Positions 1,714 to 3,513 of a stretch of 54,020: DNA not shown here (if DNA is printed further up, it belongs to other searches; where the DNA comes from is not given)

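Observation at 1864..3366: RnfG is about 2.5x normal length and carries three tandem FMN_bind-type modules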

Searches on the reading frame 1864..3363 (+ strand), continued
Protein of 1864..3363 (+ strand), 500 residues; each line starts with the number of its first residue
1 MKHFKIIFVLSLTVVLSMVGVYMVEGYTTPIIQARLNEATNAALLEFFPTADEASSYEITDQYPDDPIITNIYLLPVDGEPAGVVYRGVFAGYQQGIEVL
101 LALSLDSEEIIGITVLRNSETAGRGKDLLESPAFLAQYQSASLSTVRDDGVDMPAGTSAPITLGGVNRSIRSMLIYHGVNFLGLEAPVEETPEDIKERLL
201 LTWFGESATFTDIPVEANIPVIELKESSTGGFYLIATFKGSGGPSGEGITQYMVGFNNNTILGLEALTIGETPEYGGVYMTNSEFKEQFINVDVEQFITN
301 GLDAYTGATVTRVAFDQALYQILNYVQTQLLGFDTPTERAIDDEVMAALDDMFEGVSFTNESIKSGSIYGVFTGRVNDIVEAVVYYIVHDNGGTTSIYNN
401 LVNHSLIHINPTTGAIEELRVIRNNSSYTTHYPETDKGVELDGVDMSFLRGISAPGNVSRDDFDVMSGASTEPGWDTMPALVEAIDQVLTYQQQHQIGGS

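Call 36: search_protein_families(library=pfam, proteins=[L002:4276-5526:+, L002:5647-5994:+, L002:6003-7730:+, L002:7739-8935:+, L002:8938-10011:+, L002:12715-13017:+, L005:7700-8905:+, L005:19391-20566:+, L005:13889-14827:+], max_evalue=0.01)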
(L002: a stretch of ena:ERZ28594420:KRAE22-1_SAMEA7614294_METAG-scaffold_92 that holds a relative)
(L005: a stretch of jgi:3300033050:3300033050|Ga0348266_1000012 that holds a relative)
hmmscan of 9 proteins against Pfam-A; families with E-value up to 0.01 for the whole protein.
L002:4276-5526:+ (417 aa): 1 family
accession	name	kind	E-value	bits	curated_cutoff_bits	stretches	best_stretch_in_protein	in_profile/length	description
PF04205.19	FMN_bind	-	2.7e-18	66.8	22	2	87-167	1-76/77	FMN-binding domain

L002:5647-5994:+ (116 aa): 1 family
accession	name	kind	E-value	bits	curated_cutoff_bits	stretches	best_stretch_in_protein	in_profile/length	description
PF10589.14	NADH_4Fe-4S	-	3.1e-13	49.8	23.5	1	37-111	7-82/85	NADH-ubiquinone oxidoreductase-F iron-sulfur binding region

L002:6003-7730:+ (576 aa): 13 families
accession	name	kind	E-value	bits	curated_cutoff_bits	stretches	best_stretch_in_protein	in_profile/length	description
PF02906.19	Fe_hyd_lg_C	-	2.2e-43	149.1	22.1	1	225-508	2-245/245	Iron only hydrogenase large subunit, C-terminal domain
PF13510.11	Fer2_4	-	6.7e-19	68.2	22.8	1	3-76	5-81/82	2Fe-2S iron-sulfur cluster binding domain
PF12838.12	Fer4_7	-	5e-08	33.7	27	1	146-205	1-52/52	4Fe-4S dicluster domain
PF12837.12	Fer4_6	-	4.8e-07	29.9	25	2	186-206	4-24/24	4Fe-4S binding domain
PF13237.11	Fer4_10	-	8.7e-07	29.2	25.5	1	185-215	3-35/53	4Fe-4S dicluster domain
PF00111.32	Fer2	-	2e-06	28.1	21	1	4-66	1-76/77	2Fe-2S iron-sulfur cluster binding domain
PF13187.11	Fer4_9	-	2.6e-06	27.8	27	1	146-205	1-51/52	4Fe-4S dicluster domain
PF00037.32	Fer4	-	6.2e-06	26.2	21.1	1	186-206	3-23/24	4Fe-4S binding domain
PF13484.11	Fer4_16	-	0.00012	23.2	30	1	191-232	2-42/66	4Fe-4S double cluster binding domain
PF12797.12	Fer4_2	-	0.00033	20.9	24.5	1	185-203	4-22/22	4Fe-4S binding domain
PF14697.11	Fer4_21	-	0.00051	20.6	35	1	142-206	3-56/59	4Fe-4S dicluster domain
PF13183.11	Fer4_8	-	0.00073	20.5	27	0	146-204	4-67/68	4Fe-4S dicluster domain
PF02256.22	Fe_hyd_SSU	-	0.0084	16.6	24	0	540-570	25-55/56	Iron hydrogenase small subunit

L002:7739-8935:+ (399 aa): 15 families
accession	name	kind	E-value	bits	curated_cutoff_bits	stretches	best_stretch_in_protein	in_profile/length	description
PF13375.12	RnfC_N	-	2.6e-14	53.5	25.6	1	7-84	25-101/101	RnfC Barrel sandwich hybrid domain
PF12838.12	Fer4_7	-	8.9e-11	42.5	27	1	328-380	2-51/52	4Fe-4S dicluster domain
PF00037.32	Fer4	-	1.2e-09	38.1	21.1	2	322-342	2-22/24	4Fe-4S binding domain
PF13237.11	Fer4_10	-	1.7e-09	37.9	25.5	1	322-378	3-53/53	4Fe-4S dicluster domain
PF13183.11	Fer4_8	-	3.6e-08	34.3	27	1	327-381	4-68/68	4Fe-4S dicluster domain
PF12797.12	Fer4_2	-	5.1e-08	32.8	24.5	2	322-340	4-22/22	4Fe-4S binding domain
PF14697.11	Fer4_21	-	5.9e-08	33.2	35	1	323-379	3-53/59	4Fe-4S dicluster domain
PF13534.11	Fer4_17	-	1.9e-07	32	22.2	1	328-382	2-61/61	4Fe-4S dicluster domain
PF12837.12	Fer4_6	-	2.8e-07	30.6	25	1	324-342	5-23/24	4Fe-4S binding domain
PF13187.11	Fer4_9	-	5.6e-07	29.9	27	1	328-380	2-50/52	4Fe-4S dicluster domain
PF12798.12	Fer4_3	-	6.1e-06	27.1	27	1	328-342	1-15/15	4Fe-4S binding domain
PF13484.11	Fer4_16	-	1.9e-05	25.8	30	1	328-379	2-65/66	4Fe-4S double cluster binding domain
PF12800.12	Fer4_4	-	0.00033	21.2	24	0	326-341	2-17/17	4Fe-4S binding domain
PF17179.9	Fer4_22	-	0.00044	21.5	27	0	366-379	1-14/95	4Fe-4S dicluster domain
PF25160.1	LdpA_Fe-S-bd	-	0.0016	18.6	27.6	0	323-343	23-43/49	LdpA Fe-S cluster-binding domain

L002:8938-10011:+ (358 aa): 1 family
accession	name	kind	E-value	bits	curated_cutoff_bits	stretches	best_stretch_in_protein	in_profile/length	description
PF03116.20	NQR2_RnfD_RnfE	-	2.5e-49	168.7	27.7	1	4-307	3-288/296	NQR2, RnfD, RnfE family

L002:12715-13017:+ (101 aa): 1 family
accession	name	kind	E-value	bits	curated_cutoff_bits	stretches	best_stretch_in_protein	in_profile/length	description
PF04060.18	FeS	-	3.8e-10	39.7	23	1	41-73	1-33/33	Putative Fe-S cluster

L005:7700-8905:+ (402 aa): 15 families
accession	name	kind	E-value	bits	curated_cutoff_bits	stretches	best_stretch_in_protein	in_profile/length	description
PF13375.12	RnfC_N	-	1.6e-14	54.2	25.6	1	9-89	20-100/101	RnfC Barrel sandwich hybrid domain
PF00037.32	Fer4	-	2.8e-09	36.8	21.1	2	327-347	2-22/24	4Fe-4S binding domain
PF12838.12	Fer4_7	-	2.6e-08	34.6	27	1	333-385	2-51/52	4Fe-4S dicluster domain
PF12837.12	Fer4_6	-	7.2e-08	32.5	25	1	327-347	3-23/24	4Fe-4S binding domain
PF13237.11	Fer4_10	-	2.3e-07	31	25.5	1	327-383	3-53/53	4Fe-4S dicluster domain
PF12797.12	Fer4_2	-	3.9e-07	30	24.5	1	369-384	7-22/22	4Fe-4S binding domain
PF13534.11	Fer4_17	-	8.1e-07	29.9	22.2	1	333-387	2-61/61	4Fe-4S dicluster domain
PF13183.11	Fer4_8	-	1.3e-06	29.2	27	1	332-386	4-68/68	4Fe-4S dicluster domain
PF13187.11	Fer4_9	-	1.9e-06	28.3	27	1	333-385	2-50/52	4Fe-4S dicluster domain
PF14697.11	Fer4_21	-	7e-06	26.5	35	1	327-384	2-53/59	4Fe-4S dicluster domain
PF12798.12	Fer4_3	-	8.9e-06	26.6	27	1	333-347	1-15/15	4Fe-4S binding domain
PF12800.12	Fer4_4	-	1.2e-05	25.6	24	0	370-383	2-15/17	4Fe-4S binding domain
PF13484.11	Fer4_16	-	0.00038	21.6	30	0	333-384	2-65/66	4Fe-4S double cluster binding domain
PF17179.9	Fer4_22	-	0.0028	18.9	27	0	320-347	68-95/95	4Fe-4S dicluster domain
PF25160.1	LdpA_Fe-S-bd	-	0.0046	17.1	27.6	0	326-348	21-43/49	LdpA Fe-S cluster-binding domain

L005:19391-20566:+ (392 aa): 1 family
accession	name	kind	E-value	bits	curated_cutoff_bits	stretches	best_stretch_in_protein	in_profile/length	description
PF02424.20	ApbE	-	3.5e-56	191.1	25.6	1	80-374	1-266/266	ApbE family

L005:13889-14827:+ (313 aa): 2 families
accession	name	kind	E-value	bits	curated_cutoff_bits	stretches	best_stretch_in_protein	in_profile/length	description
PF00581.25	Rhodanese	-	1.8e-13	51.2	22.2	2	56-156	6-92/102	Rhodanese-like domain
PF01678.24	DAP_epimerase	-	0.00027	21.4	34.7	0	113-148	50-84/121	Diaminopimelate epimerase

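Call 39: search_solved_structures(query=L002:7739-8935:+, max_evalue=0.001, show_alignments=2)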
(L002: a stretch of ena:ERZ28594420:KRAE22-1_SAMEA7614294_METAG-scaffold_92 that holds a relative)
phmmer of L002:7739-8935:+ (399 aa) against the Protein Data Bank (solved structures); distinct sequences matched with E-value up to 0.001: 30.
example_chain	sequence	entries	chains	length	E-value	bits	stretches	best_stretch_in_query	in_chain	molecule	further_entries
7zc6_C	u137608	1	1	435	6.3e-35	124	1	5-396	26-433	RnfC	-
8ahx_C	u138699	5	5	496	1.3e-22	83.5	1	9-392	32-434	Ion-translocating oxidoreductase complex subunit C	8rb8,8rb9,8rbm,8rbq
9eri_C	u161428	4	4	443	6.2e-20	74.7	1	215-394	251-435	Na(+)-translocating ferredoxin:NAD(+) oxidoreductase complex subunit C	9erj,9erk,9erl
9sw6_H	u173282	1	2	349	1.9e-14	56.6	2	322-381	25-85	Tungsten formylmethanofuran dehydrogenase, subunit F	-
5t5i_F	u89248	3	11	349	5.2e-14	55.2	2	322-381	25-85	Tungsten formylmethanofuran dehydrogenase subunit fwdF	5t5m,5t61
9sw6_G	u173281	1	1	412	2.3e-13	53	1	323-381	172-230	Polyferredoxin protein MvhB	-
7bkb_K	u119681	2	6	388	2.5e-08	36.5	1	309-381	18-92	Formylmethanofuran dehydrogenase, subunit F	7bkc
9sfi_T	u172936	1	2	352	4.6e-07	32.3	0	313-380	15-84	4Fe-4S ferredoxin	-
9sfi_O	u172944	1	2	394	1.5e-06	30.6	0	324-380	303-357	Ferredoxin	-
9sfi_A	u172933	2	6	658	7.2e-06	28.4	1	305-380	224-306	CoB--CoM heterodisulfide reductase iron-sulfur subunit A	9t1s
7p62_I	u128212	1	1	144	1.8e-05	27.1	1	324-380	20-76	NADH-quinone oxidoreductase subunit I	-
7p69_I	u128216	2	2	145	1.8e-05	27.1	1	324-380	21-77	NADH-quinone oxidoreductase subunit I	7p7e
7p61_I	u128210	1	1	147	1.8e-05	27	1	324-380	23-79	NADH-quinone oxidoreductase subunit I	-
7p7k_I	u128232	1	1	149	2e-05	26.9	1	324-380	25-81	NADH-quinone oxidoreductase subunit I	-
7awt_I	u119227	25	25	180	2.8e-05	26.4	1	324-380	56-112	NADH-quinone oxidoreductase subunit I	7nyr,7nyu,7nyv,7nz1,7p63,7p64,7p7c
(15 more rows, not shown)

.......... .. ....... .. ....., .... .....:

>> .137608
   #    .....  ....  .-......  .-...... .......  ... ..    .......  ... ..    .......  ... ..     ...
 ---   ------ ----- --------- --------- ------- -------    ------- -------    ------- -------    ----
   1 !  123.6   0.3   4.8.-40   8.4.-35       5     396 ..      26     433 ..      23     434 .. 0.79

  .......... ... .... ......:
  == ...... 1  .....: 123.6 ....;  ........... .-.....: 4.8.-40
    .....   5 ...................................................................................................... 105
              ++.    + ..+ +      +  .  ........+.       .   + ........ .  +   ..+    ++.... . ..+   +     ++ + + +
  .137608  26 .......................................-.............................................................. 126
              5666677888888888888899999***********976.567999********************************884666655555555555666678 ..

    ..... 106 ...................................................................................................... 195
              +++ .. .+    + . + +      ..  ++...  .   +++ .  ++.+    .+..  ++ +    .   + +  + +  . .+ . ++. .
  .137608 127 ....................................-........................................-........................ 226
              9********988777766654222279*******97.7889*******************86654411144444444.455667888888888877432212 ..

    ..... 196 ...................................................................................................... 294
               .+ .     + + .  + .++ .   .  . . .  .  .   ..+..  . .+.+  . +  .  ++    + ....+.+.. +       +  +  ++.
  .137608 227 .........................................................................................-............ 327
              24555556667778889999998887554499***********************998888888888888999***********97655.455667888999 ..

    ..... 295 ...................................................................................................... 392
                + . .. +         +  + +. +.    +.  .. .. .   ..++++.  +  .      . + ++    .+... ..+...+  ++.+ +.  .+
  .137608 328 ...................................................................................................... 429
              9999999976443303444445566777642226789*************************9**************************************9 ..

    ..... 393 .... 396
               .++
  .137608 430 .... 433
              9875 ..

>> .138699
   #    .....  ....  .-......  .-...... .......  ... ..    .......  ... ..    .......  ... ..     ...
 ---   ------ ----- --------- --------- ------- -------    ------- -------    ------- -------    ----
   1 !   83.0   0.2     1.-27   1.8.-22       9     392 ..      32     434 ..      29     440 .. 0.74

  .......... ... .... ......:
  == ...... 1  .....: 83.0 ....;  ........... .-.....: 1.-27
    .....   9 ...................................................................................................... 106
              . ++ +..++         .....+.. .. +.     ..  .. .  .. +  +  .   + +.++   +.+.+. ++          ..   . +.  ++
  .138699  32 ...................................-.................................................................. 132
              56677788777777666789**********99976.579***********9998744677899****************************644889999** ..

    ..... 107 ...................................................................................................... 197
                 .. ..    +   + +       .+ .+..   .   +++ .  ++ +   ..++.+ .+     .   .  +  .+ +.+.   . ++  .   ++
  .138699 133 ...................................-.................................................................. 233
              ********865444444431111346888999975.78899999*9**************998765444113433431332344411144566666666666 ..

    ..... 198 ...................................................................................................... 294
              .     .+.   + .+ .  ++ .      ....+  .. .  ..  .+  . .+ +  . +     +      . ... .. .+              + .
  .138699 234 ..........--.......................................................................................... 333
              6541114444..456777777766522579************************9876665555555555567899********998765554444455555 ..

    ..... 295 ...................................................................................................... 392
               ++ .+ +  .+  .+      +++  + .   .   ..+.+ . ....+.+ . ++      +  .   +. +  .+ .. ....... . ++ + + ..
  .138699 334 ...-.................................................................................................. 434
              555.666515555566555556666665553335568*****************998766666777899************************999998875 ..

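Call 47: find_encoding_contigs(protein=P0021, flank=8000, max_places=2)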
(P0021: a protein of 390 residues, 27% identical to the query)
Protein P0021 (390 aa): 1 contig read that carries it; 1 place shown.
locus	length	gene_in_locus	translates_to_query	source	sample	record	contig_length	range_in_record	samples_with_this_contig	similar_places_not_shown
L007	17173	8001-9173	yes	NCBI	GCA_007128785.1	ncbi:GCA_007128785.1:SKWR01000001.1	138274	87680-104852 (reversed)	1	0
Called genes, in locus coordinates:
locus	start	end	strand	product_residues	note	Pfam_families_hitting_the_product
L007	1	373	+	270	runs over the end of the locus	PF02775:TPP_enzyme_C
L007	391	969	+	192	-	PF01558:POR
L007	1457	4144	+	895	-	PF00133:tRNA-synt_1, PF09334:tRNA-synt_1g, PF13603:tRNA-synt_1_2, PF09334:tRNA-synt_1g (weak), PF08264:Anticodon_1, PF10458:Val_tRNA-synt_C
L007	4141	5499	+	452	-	PF08245:Mur_ligase_M, PF02875:Mur_ligase_C, PF27239:FOL3_C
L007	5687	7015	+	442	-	PF13375:RnfC_N, PF01512:Complex1_51K, PF10531:SLBB, PF12838:Fer4_7, PF13183:Fer4_8 (weak), PF13237:Fer4_10 (weak)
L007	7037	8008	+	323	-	PF03116:NQR2_RnfD_RnfE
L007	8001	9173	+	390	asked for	PF04205:FMN_bind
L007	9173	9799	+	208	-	PF02508:Rnf-Nqr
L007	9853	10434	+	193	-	PF02508:Rnf-Nqr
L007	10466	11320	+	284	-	PF04060:FeS, PF12838:Fer4_7 (weak), PF13187:Fer4_9 (weak), PF14697:Fer4_21, PF00037:Fer4, PF13237:Fer4_10, PF12838:Fer4_7, PF13187:Fer4_9, +6 more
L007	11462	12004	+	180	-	PF01899:MNHE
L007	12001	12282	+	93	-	PF04066:MrpF_PhaF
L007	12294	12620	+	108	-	PF03334:PhaG_MnhG_YufB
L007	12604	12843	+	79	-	PF13244:MbhD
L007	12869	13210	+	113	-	PF20501:MbhE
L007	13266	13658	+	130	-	PF04039:MnhB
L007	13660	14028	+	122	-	PF00420:Oxidored_q2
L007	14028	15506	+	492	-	PF10125:NADHdeh_related (faint), PF00361:Proton_antipo_M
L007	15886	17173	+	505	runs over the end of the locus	PF00662:Proton_antipo_N (weak), PF10125:NADHdeh_related (faint), PF00361:Proton_antipo_M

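Call 58: find_encoding_contigs(protein=P0015, flank=10000, max_places=1)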
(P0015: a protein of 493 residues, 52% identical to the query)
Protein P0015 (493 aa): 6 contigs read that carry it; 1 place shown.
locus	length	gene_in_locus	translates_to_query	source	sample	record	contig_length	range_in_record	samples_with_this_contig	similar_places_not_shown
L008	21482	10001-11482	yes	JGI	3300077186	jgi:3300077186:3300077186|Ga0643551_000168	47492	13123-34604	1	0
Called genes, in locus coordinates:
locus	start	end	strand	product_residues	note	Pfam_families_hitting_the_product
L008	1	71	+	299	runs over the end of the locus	PF00326:Peptidase_S9 (faint)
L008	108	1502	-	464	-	PF00171:Aldedh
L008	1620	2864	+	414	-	PF00128:Alpha-amylase, PF14701:hDGE_amylase, PF00128:Alpha-amylase, PF18612:Bac_A_amyl_C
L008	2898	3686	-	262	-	PF01036:Bac_rhodopsin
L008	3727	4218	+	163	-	PF01641:SelR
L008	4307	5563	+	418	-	PF04205:FMN_bind (faint)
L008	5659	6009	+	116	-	PF10589:NADH_4Fe-4S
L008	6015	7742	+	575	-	PF00111:Fer2 (faint), PF13510:Fer2_4, PF12837:Fer4_6 (faint), PF13237:Fer4_10 (faint), PF12838:Fer4_7, PF13187:Fer4_9 (weak), PF00037:Fer4 (weak), PF02906:Fe_hyd_lg_C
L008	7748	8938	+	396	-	PF13375:RnfC_N, PF00037:Fer4 (weak), PF13183:Fer4_8, PF13237:Fer4_10, PF14697:Fer4_21 (weak), PF12838:Fer4_7, PF13187:Fer4_9 (weak), PF13534:Fer4_17 (weak), +4 more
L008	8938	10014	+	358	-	PF03116:NQR2_RnfD_RnfE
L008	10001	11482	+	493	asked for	PF04205:FMN_bind (faint)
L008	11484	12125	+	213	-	PF02508:Rnf-Nqr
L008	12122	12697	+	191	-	PF02508:Rnf-Nqr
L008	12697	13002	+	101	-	PF04060:FeS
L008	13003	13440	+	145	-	PF00581:Rhodanese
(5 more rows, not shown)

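Call 68: find_encoding_contigs(protein=P0002, flank=10000, max_places=1)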
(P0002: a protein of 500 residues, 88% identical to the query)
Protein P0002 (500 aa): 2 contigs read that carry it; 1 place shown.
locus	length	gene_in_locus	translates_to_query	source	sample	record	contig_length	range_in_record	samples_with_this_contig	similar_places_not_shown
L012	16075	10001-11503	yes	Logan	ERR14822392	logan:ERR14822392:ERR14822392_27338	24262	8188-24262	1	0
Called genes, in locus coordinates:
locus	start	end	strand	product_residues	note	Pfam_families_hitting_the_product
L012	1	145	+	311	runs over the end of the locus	-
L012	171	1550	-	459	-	PF00171:Aldedh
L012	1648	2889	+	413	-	PF00128:Alpha-amylase, PF14701:hDGE_amylase, PF00128:Alpha-amylase, PF18612:Bac_A_amyl_C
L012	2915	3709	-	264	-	PF01036:Bac_rhodopsin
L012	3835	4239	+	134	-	PF01641:SelR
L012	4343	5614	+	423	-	PF04205:FMN_bind, PF16403:Bact_surface_Ig-like (weak)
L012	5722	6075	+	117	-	PF10589:NADH_4Fe-4S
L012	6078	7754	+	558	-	PF00111:Fer2 (faint), PF13510:Fer2_4, PF12837:Fer4_6 (faint), PF13237:Fer4_10 (faint), PF12838:Fer4_7, PF00037:Fer4 (weak), PF02906:Fe_hyd_lg_C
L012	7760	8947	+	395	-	PF13375:RnfC_N, PF00037:Fer4 (faint), PF13183:Fer4_8 (weak), PF13237:Fer4_10, PF14697:Fer4_21 (weak), PF12838:Fer4_7, PF13187:Fer4_9 (weak), PF13534:Fer4_17 (weak), +3 more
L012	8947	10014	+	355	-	PF03116:NQR2_RnfD_RnfE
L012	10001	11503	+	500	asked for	PF04205:FMN_bind (weak)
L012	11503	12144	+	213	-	PF02508:Rnf-Nqr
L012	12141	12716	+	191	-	PF02508:Rnf-Nqr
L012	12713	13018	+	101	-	PF04060:FeS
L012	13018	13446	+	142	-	PF00581:Rhodanese (weak)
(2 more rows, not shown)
